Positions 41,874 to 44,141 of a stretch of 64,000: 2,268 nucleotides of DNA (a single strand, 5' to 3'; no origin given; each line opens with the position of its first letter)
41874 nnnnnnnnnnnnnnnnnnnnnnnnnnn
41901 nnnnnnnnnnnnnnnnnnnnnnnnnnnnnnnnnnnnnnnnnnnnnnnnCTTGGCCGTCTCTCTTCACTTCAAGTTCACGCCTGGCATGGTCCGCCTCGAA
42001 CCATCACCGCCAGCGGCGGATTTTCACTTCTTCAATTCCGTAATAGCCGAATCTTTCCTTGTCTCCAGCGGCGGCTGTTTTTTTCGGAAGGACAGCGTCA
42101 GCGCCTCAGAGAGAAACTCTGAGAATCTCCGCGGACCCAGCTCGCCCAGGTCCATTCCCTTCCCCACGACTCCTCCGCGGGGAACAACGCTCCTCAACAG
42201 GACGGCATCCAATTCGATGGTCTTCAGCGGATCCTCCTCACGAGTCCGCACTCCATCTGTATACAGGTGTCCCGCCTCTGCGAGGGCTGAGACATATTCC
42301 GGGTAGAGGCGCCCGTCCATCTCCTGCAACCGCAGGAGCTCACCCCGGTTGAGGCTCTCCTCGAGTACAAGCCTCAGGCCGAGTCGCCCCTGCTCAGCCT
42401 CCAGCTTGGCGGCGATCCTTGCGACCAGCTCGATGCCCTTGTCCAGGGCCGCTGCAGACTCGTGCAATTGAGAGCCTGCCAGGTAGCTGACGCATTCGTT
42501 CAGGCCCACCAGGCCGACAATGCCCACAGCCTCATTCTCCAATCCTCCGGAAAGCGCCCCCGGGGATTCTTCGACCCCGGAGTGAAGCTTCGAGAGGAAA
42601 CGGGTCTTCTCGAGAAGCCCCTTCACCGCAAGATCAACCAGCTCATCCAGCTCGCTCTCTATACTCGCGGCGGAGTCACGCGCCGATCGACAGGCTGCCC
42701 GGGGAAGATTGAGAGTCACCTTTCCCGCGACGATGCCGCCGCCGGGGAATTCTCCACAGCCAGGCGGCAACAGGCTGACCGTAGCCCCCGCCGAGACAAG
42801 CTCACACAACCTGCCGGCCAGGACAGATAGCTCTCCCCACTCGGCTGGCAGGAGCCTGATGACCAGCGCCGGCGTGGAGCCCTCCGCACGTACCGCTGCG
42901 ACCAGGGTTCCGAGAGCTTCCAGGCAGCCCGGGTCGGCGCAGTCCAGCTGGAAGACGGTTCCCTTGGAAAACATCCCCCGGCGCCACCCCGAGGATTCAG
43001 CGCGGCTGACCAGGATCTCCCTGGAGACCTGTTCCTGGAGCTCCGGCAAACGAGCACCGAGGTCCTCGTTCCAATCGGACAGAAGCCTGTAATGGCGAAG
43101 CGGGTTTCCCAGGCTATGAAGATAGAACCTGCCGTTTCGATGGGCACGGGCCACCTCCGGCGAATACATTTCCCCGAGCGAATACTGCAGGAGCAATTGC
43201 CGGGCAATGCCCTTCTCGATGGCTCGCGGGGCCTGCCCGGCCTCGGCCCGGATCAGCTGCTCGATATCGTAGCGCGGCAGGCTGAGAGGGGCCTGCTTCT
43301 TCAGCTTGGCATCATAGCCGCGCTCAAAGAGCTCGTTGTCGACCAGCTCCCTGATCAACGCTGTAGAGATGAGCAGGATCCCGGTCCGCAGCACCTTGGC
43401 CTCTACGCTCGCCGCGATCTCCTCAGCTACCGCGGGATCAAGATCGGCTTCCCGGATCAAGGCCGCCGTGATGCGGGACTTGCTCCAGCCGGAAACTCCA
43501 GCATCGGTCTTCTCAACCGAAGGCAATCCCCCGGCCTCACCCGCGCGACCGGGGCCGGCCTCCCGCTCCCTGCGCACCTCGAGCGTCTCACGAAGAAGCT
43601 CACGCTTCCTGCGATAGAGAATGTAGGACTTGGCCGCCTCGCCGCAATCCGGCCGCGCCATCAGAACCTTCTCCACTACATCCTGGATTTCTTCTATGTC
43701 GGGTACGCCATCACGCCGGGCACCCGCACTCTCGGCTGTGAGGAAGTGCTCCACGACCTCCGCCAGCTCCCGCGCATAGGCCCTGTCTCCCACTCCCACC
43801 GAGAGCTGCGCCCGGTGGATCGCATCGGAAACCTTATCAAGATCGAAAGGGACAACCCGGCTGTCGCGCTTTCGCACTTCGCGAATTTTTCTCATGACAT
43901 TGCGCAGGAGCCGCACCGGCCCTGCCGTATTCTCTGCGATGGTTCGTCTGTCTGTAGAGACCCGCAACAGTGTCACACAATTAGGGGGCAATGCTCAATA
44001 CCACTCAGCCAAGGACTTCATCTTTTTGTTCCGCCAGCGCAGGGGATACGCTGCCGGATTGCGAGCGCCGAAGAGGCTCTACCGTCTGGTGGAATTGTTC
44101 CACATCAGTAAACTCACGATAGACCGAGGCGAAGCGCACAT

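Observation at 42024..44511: nrdR is followed by an NrdD-like ATP-cone protein that lacks the glycyl-radical and zinc-ribbon C-terminus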

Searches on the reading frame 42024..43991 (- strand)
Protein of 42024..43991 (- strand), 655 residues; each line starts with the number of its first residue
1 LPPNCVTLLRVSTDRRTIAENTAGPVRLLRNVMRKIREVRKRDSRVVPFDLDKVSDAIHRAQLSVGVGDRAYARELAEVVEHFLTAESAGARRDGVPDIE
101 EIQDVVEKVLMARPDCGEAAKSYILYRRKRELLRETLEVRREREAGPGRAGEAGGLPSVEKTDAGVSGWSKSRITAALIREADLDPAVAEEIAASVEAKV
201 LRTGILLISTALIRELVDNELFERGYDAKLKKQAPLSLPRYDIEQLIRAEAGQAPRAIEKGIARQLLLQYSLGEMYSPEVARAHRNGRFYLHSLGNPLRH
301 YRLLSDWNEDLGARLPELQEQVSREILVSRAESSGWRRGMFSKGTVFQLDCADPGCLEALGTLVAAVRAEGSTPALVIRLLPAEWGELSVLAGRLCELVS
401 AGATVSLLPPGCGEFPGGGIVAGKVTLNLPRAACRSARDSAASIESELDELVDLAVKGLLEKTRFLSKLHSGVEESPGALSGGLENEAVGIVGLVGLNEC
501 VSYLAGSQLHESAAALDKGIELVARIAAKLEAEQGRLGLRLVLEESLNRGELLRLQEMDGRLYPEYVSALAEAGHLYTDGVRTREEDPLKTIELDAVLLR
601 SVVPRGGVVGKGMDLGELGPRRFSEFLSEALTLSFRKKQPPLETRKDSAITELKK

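Call 3: search_protein_families(library=pfam, proteins=[window:42024-43991:-], max_evalue=1)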
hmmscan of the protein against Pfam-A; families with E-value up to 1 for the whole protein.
window:42024-43991:- (655 aa): 2 families
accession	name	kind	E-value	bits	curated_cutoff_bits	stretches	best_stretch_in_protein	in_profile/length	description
PF03477.21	ATP-cone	-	3.4e-25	88.9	25.8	2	38-131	2-87/88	ATP cone domain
PF13597.11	NRDD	-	2.2e-16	60.1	26.2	2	423-566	280-433/562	Anaerobic ribonucleoside-triphosphate reductase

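Call 4: search_protein_families(library=ncbifam, proteins=[window:42024-43991:-], max_evalue=1)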
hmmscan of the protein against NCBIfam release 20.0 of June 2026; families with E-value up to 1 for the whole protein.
window:42024-43991:- (655 aa): 11 families
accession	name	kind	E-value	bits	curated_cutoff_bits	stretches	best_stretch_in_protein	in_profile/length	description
NF006126.0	PRK08270.1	equivalog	7.1e-26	90.6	548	3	37-136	3-94/684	ribonucleoside triphosphate reductase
NF005497.0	PRK07111.1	equivalog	1.7e-19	69.7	764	2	37-136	3-97/746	anaerobic ribonucleoside triphosphate reductase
NF005010.0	PRK06406.1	subfamily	3.3e-16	58.7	1125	1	34-138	2-103/771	vitamin B12-dependent ribonucleotide reductase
NF006732.0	PRK09263.1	equivalog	2.5e-15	55.9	657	2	38-136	4-94/712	anaerobic ribonucleoside-triphosphate reductase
TIGR02487.1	NrdD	equivalog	7.4e-15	54.5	326.35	2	424-583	296-464/581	anaerobic ribonucleoside-triphosphate reductase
NF006207.0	PRK08332.1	equivalog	7e-14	50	2400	1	36-136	3-98/1684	vitamin B12-dependent ribonucleotide reductase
NF005544.0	PRK07207.1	equivalog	3.4e-10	38.4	965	1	36-141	33-141/965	ribonucleoside-diphosphate reductase subunit alpha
NF009028.0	PRK12364.1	equivalog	6.1e-10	37.7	1377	1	38-138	2-99/842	ribonucleoside-diphosphate reductase subunit alpha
NF009029.0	PRK12365.1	equivalog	2.2e-06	26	1350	1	35-144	116-228/1046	ribonucleoside-diphosphate reductase subunit alpha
NF003259.0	PRK04220.1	equivalog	0.00039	19.9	343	1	174-232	21-79/306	2-phosphoglycerate kinase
TIGR04040.1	glycyl_YjjI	hypoth_equivalog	0.26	9.7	498.3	1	421-531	236-347/497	YjjI family glycine radical enzyme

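Call 5: search_solved_structures(query=window:42024-43991:-, max_evalue=10, show_alignments=3)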
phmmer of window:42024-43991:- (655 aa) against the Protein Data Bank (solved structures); distinct sequences matched with E-value up to 10: 5.
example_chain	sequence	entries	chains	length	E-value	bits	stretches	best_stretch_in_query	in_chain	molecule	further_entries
5olk_A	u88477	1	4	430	1.4e-10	43.8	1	34-137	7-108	Ribonucleoside-diphosphate reductase, beta subunit 1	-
5im3_A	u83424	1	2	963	3.2e-05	26.1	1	39-135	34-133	Ribonucleoside-diphosphate reductase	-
8p23_A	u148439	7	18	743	0.00011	24.3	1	36-135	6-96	Anaerobic ribonucleoside-triphosphate reductase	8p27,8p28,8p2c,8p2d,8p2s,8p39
9d3x_A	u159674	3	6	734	0.018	17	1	38-134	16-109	Anaerobic ribonucleoside-triphosphate reductase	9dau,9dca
10lm_a1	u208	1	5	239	0.57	12.1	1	14-87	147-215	LEPBI_I3081 protein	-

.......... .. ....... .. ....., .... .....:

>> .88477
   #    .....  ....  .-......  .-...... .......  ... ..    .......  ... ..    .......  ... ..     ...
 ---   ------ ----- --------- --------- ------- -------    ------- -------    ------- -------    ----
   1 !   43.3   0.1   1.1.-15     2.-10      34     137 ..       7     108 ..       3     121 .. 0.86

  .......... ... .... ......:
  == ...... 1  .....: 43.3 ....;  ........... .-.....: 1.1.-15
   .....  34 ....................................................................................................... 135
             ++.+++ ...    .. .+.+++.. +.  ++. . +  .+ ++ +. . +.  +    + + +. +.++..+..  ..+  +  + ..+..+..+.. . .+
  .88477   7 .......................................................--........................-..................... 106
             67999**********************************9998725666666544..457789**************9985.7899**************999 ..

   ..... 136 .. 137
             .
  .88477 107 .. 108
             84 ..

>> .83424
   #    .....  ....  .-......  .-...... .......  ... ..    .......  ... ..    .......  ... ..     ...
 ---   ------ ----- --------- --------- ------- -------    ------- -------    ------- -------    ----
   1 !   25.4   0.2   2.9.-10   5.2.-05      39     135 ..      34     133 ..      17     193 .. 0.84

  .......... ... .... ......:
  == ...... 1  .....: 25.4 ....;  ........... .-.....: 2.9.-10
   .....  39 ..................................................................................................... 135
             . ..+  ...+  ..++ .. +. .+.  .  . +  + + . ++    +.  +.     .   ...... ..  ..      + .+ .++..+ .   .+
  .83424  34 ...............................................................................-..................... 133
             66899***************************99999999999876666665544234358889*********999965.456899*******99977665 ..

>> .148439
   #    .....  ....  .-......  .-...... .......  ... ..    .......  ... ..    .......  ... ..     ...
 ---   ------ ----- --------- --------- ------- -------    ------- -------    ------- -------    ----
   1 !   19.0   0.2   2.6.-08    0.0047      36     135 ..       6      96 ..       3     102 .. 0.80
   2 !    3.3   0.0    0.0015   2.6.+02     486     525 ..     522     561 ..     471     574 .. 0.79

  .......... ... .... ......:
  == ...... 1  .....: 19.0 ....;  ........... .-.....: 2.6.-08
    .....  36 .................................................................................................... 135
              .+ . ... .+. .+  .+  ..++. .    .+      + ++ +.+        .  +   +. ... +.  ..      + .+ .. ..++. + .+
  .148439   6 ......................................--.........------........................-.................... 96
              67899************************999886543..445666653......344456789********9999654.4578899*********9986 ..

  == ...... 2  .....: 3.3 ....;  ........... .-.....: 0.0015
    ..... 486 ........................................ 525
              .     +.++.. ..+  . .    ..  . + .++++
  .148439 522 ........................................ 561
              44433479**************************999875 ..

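Call 6: find_homologous_proteins(query=window:42027-43895:-, max_evalue=0.001)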
Query seq(623 aa) (623 aa): 545 proteins with E <= 0.001 among 8000 candidates; the best 120 are listed.
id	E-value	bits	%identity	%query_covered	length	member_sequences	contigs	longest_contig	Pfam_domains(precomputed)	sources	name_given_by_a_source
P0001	0.0e+0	1216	92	100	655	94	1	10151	PF03477.22,PF13597.12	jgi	-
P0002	0.0e+0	1211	92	100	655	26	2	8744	PF03477.22,PF13597.12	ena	-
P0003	0.0e+0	1179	90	100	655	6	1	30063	PF03477.22,PF13597.12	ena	-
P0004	0.0e+0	1175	90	100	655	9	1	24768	PF03477.22,PF13597.12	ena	-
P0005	2.1e-255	867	68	100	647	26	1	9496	PF03477.22,PF13597.12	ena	-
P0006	1.5e-252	858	68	100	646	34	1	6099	PF03477.22,PF13597.12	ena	-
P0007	1.1e-247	842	67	100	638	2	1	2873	PF03477.22,PF13597.12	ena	-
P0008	3.4e-206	705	59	97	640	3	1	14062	PF03477.22,PF13597.12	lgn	-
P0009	1.5e-200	686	58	96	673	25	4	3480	PF03477.22,PF13597.12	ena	-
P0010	1.6e-200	686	60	96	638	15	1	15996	PF03477.22,PF13597.12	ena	-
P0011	1.3e-107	379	41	93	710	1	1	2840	PF03477.22,PF13597.12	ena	-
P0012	2.4e-107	378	53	43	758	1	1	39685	PF03477.22,PF13597.12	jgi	jgi:hypothetical protein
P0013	1.8e-106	375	52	45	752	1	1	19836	PF03477.22,PF13597.12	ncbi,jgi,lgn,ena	-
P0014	2.4e-105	372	47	45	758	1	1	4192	PF03477.22,PF13597.12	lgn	-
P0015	6.9e-105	370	51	46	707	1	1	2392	PF03477.22,PF13597.12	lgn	-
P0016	1.4e-104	369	41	94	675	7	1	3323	PF03477.22,PF13597.12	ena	-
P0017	3.3e-104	368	47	43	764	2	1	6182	PF03477.22,PF13597.12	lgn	-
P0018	3.8e-103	364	51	44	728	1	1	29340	PF03477.22,PF13597.12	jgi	jgi:hypothetical protein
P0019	8.4e-103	363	52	44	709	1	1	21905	PF03477.22,PF13597.12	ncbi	-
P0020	2.1e-102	362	41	93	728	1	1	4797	PF03477.22,PF13597.12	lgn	-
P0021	3.1e-102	361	46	44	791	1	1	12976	PF03477.22,PF13597.12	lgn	-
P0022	9.3e-102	360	52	43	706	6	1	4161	PF03477.22,PF13597.12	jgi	-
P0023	4.8e-101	358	49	46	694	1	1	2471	PF03477.22,PF13597.12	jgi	jgi:hypothetical protein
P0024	2.2e-100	355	51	44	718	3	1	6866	PF03477.22,PF13597.12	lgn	-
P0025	3.6e-100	355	49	45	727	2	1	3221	PF03477.22,PF13597.12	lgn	-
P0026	1.7e-99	352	40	94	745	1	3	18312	PF03477.22,PF13597.12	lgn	-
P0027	3.0e-99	352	51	43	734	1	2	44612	PF03477.22,PF13597.12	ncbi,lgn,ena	-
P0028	4.4e-99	351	52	44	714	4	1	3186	PF03477.22,PF13597.12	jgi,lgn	jgi:transcriptional regulator NrdR family protein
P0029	1.4e-98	349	52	45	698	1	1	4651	PF03477.22,PF13597.12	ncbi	-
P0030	1.5e-98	349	55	43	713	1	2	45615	PF03477.22,PF13597.12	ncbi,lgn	-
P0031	2.0e-98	349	52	44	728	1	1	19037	PF03477.22,PF13597.12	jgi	jgi:transcriptional regulator NrdR family protein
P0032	5.2e-98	347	40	92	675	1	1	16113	PF03477.22,PF13597.12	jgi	-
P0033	6.1e-97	344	49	44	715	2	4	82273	PF03477.22,PF13597.12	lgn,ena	-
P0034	1.4e-96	343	50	42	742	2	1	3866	PF03477.22,PF13597.12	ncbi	-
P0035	1.7e-96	342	39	92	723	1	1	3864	PF03477.22,PF13597.12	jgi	-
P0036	3.2e-96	342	40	92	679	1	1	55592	PF03477.22,PF13597.12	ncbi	-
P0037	9.1e-96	340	39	94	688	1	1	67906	PF03477.22,PF13597.12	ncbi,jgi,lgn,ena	-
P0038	2.4e-95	339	37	90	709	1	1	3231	PF03477.22,PF13597.12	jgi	jgi:anaerobic ribonucleoside-triphosphate reductase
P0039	4.2e-95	338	49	43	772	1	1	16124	PF03477.22,PF13597.12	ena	-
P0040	5.8e-95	337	51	44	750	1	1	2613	PF03477.22,PF13597.12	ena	-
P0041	1.3e-94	336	52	44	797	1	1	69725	PF03477.22,PF13597.12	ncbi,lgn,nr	ncbi:MAG: hypothetical protein HY717_10260 [Planctomycetes bacterium]|nr:hypothetical protein [Planc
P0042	2.3e-94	335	51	44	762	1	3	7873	PF03477.22,PF13597.12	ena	-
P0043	1.3e-93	333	38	97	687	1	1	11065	PF03477.22,PF13597.12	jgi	jgi:transcriptional regulator NrdR family protein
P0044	1.7e-93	333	52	44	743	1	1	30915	PF03477.22,PF13597.12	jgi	jgi:hypothetical protein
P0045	8.8e-92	327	38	92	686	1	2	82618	PF03477.22,PF13597.12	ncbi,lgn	-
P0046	3.1e-90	322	49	43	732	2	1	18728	PF03477.22,PF13597.12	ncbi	-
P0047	5.1e-90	321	42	85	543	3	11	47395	PF03477.22,PF13597.12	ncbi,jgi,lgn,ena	-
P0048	7.8e-87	311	39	93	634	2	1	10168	PF03477.22,PF13597.12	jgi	-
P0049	3.7e-86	308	50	43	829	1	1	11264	PF03477.22,PF13597.12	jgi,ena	-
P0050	1.4e-85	306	39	93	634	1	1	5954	PF03477.22,PF13597.12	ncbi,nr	ncbi:MAG: hypothetical protein JXP34_18620 [Planctomycetes bacterium]|nr:hypothetical protein [Planc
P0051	1.3e-84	303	36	97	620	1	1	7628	PF03477.22,PF13597.12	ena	-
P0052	2.4e-84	302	37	96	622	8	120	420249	PF03477.22,PF13597.12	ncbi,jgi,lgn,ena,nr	ncbi:MAG TPA: anaerobic ribonucleoside-triphosphate reductase [Planctomycetota bacterium]|jgi:anaero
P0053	1.8e-82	296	36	96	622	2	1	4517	PF03477.22,PF13597.12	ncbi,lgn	-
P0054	3.1e-81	292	49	43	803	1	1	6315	PF03477.22,PF13597.12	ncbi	-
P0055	2.0e-80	289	36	90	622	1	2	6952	PF03477.22,PF13597.12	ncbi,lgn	-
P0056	1.4e-79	287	51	43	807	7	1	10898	PF03477.22,PF13597.12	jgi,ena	-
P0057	4.0e-79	285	35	91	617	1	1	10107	PF03477.22,PF13597.12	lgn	-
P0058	9.1e-79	284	48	43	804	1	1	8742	PF03477.22,PF13597.12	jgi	-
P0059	6.8e-78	281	48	43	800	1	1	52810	PF03477.22,PF13597.12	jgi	-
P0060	7.7e-78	281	47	43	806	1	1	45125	PF03477.22,PF13597.12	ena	-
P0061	1.7e-77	280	47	43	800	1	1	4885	PF03477.22,PF13597.12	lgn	-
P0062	1.8e-77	280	47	43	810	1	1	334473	PF03477.22,PF13597.12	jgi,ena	-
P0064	3.4e-77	279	46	43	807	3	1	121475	PF03477.22,PF13597.12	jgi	-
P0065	3.5e-77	279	47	43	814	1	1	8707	PF03477.22,PF13597.12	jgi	-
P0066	3.6e-77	279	46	43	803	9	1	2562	PF03477.22,PF13597.12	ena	-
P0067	3.9e-77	279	46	43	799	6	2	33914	PF03477.22,PF13597.12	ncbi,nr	ncbi:MAG: anaerobic ribonucleoside-triphosphate reductase [Planctomycetes bacterium]|nr:anaerobic ri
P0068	8.5e-77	277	45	43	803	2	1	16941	PF03477.22,PF13597.12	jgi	-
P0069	2.2e-76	276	46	43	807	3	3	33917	PF03477.22,PF13597.12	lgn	-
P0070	2.5e-76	276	46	43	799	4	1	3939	PF03477.22,PF13597.12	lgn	-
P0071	5.4e-76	275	48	43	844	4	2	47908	PF03477.22,PF13597.12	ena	-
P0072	5.6e-76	275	46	43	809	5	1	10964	PF03477.22,PF13597.12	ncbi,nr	ncbi:MAG TPA: anaerobic ribonucleoside-triphosphate reductase [Planctomycetota bacterium]|nr:anaerob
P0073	5.7e-76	275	47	43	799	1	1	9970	PF03477.22,PF13597.12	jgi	-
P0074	5.9e-76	275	48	43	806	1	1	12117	PF03477.22,PF13597.12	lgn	-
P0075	7.0e-76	274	46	43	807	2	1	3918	PF03477.22,PF13597.12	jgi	-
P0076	7.7e-76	274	47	43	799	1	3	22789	PF03477.22,PF13597.12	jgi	-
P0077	8.7e-76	274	47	43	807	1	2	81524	PF03477.22,PF13597.12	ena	-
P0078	1.0e-75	274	46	43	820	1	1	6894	PF03477.22,PF13597.12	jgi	-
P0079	1.0e-75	274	44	43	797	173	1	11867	PF03477.22,PF13597.12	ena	-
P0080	2.3e-75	273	47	43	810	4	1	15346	PF03477.22,PF13597.12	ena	-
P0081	3.2e-75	272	46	43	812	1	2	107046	PF03477.22,PF13597.12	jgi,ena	-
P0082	3.8e-75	272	47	43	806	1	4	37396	PF03477.22,PF13597.12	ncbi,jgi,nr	ncbi:MAG: anaerobic ribonucleoside-triphosphate reductase [Planctomycetes bacterium]|nr:anaerobic ri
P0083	4.0e-75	272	46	43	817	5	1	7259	PF03477.22,PF13597.12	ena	-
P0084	4.3e-75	272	35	97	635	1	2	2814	PF03477.22,PF13597.12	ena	-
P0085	4.5e-75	272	47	43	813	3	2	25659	PF03477.22,PF13597.12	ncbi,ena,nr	ncbi:MAG: anaerobic ribonucleoside-triphosphate reductase [Candidatus Brocadiae bacterium]|nr:anaero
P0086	6.0e-75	271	45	43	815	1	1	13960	PF03477.22,PF13597.12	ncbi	ncbi:MAG: anaerobic ribonucleoside-triphosphate reductase [Candidatus Omnitrophota bacterium]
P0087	7.0e-75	271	47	43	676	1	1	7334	PF03477.22,PF13597.12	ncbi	ncbi:MAG: anaerobic ribonucleoside-triphosphate reductase, partial [Candidatus Brocadiia bacterium]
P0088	8.3e-75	271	48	43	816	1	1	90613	PF03477.22,PF13597.12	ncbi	-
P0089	9.0e-75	271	45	43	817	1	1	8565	PF03477.22,PF13597.12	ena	-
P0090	9.4e-75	271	46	43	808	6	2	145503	PF03477.22,PF13597.12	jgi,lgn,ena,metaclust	metaclust:\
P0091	1.1e-74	271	47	43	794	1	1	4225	PF03477.22,PF13597.12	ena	-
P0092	1.2e-74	270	46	43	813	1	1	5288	PF03477.22,PF13597.12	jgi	-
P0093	1.5e-74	270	49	43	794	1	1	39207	PF03477.22,PF13597.12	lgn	-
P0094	2.7e-74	269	46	43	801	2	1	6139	PF03477.22,PF13597.12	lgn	-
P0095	4.0e-74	269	46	43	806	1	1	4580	PF03477.22,PF13597.12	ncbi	-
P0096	5.0e-74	268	46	43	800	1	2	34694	PF03477.22,PF13597.12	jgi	-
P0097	6.4e-74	268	47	43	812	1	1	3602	PF03477.22,PF13597.12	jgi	jgi:ribonucleoside-triphosphate reductase (formate)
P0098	6.6e-74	268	45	43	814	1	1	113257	PF03477.22,PF13597.12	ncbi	-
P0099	7.5e-74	268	46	43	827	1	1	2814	PF03477.22,PF13597.12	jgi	-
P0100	7.7e-74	268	47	43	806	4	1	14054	PF03477.22,PF13597.12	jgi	-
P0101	9.3e-74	267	45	43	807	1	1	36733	PF03477.22,PF13597.12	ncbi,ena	-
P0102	9.7e-74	267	46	43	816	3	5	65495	PF03477.22,PF13597.12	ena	-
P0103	1.3e-73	267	42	43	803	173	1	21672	PF03477.22,PF13597.12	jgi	jgi:ribonucleoside-triphosphate reductase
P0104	1.3e-73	267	47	43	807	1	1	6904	PF03477.22,PF13597.12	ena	-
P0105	1.4e-73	267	46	43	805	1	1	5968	PF03477.22,PF13597.12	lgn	-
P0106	1.4e-73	267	46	43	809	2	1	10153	PF03477.22,PF13597.12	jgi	-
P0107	1.9e-73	266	44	43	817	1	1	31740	PF03477.22,PF13597.12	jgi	jgi:ribonucleoside-triphosphate reductase (formate)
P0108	2.2e-73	266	47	43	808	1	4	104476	PF03477.22,PF13597.12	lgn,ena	-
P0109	3.4e-73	266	44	43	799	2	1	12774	PF03477.22,PF13597.12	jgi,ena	-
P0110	4.3e-73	265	45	42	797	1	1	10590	PF03477.22,PF13597.12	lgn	-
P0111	5.8e-73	265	45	43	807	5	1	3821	PF03477.22,PF13597.12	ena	-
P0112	8.3e-73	264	47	43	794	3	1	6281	PF03477.22,PF13597.12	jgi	-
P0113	8.5e-73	264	44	43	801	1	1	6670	PF03477.22,PF13597.12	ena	-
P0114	8.7e-73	264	45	42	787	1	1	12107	PF03477.22,PF13597.12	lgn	-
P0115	9.1e-73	264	45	43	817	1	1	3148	PF03477.22,PF13597.12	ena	-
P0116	9.4e-73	264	46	43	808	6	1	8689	PF03477.22,PF13597.12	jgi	-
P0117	9.6e-73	264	47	43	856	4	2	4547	PF03477.22,PF13597.12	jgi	-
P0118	9.7e-73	264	45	42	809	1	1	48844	PF03477.22,PF13597.12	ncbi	-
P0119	1.1e-72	264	45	43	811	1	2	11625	PF03477.22,PF13597.12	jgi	jgi:ribonucleoside-triphosphate reductase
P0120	1.3e-72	264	48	43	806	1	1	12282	PF03477.22,PF13597.12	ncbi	-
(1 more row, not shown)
